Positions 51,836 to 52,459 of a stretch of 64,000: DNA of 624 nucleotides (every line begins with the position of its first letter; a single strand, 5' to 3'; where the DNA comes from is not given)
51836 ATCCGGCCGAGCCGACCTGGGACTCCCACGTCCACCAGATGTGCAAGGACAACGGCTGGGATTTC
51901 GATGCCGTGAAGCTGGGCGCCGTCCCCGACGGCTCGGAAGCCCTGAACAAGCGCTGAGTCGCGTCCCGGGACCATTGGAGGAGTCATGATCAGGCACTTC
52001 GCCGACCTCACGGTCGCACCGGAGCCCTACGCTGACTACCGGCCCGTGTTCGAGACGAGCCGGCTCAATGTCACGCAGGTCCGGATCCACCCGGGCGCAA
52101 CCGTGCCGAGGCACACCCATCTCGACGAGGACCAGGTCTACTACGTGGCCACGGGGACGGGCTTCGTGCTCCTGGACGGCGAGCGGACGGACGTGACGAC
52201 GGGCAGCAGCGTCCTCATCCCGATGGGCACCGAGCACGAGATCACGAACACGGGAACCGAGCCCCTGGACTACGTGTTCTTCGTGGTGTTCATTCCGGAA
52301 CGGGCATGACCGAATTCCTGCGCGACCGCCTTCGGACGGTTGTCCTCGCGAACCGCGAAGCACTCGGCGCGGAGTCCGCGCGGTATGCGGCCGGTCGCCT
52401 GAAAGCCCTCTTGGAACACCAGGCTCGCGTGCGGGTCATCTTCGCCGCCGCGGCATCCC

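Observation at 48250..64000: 16-kb carbohydrate island combining NagA/NagB-type enzymes with a DegT aminotransferase, a Gfo/Idh/MocA oxidoreductase, a ceramidase-like amidase, a LarA-like protein, cupins, an SDR and KdgK: a candidate undescribed amino-sugar or aminocyclitol catabolic pathway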

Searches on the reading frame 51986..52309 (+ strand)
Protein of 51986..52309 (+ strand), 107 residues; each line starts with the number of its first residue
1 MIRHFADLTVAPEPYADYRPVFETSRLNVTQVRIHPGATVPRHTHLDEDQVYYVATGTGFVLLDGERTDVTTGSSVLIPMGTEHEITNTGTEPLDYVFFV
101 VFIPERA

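Call 4: search_protein_families(library=pfam, proteins=[window:51986-52309:+])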
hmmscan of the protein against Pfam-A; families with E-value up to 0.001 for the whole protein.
window:51986-52309:+ (107 aa): 6 families
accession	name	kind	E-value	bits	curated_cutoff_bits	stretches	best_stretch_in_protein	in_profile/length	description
PF07883.17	Cupin_2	-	1.3e-17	63.7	27.2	1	32-98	3-68/70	Cupin domain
PF01050.24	MannoseP_isomer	-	7.1e-09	36.3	23.6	1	13-96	14-97/116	Mannose-6-phosphate isomerase C-terminal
PF02311.25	AraC_binding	-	9.2e-08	32.3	21.1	1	35-96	11-71/135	AraC-like ligand binding domain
PF00190.28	Cupin_1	-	7.9e-07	29.2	22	1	20-97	26-110/151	Cupin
PF16867.11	DMSP_lyase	-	0.00026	21.2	27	1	35-94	103-160/162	Dimethlysulfonioproprionate lyase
PF12973.13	Cupin_7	-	0.00066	19.9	27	1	29-89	35-90/105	ChrR Cupin-like domain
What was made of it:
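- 51986..52309 (+): Cupin 2 (107 aa; HxH...D/E...H), weakly similar to type II phosphomannose isomerase cupins and to KdgF. PF07883 63.7 bits; PF01050 36 bits (call 4).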

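Call 6: search_protein_families(library=ncbifam, proteins=[window:51986-52309:+], max_evalue=0.00001)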
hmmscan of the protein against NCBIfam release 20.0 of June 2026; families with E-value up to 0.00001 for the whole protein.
window:51986-52309:+ (107 aa): 3 families
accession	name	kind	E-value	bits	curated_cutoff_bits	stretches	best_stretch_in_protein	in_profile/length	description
TIGR01479.1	GMP_PMI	equivalog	7.3e-09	34.9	372.95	1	14-97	362-445/467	mannose-1-phosphate guanylyltransferase/mannose-6-phosphate isomerase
NF012004.0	PRK15460.1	equivalog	5.4e-07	28.6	859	1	13-97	371-455/478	mannose-1-phosphate guanyltransferase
NF049940.1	MandnitrLy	equivalog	4.9e-06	26.4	140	1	23-84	31-92/130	(R)-mandelonitrile lyase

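Call 87: search_solved_structures(query=window:51986-52309:+, max_evalue=0.01)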
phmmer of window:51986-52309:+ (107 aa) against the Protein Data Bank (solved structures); distinct sequences matched with E-value up to 0.01: 26.
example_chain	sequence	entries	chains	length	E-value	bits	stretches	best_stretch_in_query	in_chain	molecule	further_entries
2gu9_A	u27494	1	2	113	1.7e-07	34.5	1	18-99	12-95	tetracenomycin polyketide synthesis protein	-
3h50_A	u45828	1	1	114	1.7e-07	34.5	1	18-99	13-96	Tetracenomycin polyketide synthesis protein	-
1o4t_A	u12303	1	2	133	2.7e-07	33.8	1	30-101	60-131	putative oxalate decarboxylase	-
2d40_A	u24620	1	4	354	8.5e-07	32.2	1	33-96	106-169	putative gentisate 1,2-dioxygenase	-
3bu7_A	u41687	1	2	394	1.7e-06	31.3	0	31-90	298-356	Gentisate 1,2-dioxygenase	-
3cew_A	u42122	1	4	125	1e-05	28.8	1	9-98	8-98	Uncharacterized cupin protein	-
1v70_A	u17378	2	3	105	1.1e-05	28.6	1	12-94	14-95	probable antibiotics synthesis protein | hypothetical protein TTHA0104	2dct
3ht1_A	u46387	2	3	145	2.7e-05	27.4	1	25-87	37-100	RemF protein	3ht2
5uqp_A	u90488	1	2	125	3.9e-05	26.9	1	28-97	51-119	Cupin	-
7zvm_A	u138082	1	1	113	0.00012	25.3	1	31-95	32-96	Mannose-6-phosphate isomerase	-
4mv2_A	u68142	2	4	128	0.00015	25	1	35-101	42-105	plu4264 | plu4264 protein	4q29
6a53_A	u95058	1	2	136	0.00018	24.8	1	25-101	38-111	Novel protein with potential Cupin domain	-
6a55_A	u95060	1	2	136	0.00018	24.8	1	25-101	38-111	Novel protein with potential Cupin domain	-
5tfz_A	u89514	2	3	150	0.00019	24.7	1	25-101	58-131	dimethylsulfoniopropionate lyase DddK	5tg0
2oa2_A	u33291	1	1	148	0.00024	24.4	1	19-96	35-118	BH2720 protein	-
5fq0_A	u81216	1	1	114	0.00043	23.6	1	13-93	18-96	KDGF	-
5fq0_B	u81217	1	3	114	0.00054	23.2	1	13-93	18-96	KDGF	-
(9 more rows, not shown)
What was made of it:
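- Cupin2's similarity to KdgF is weak and non-specific, E 4e-4 (call 87).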
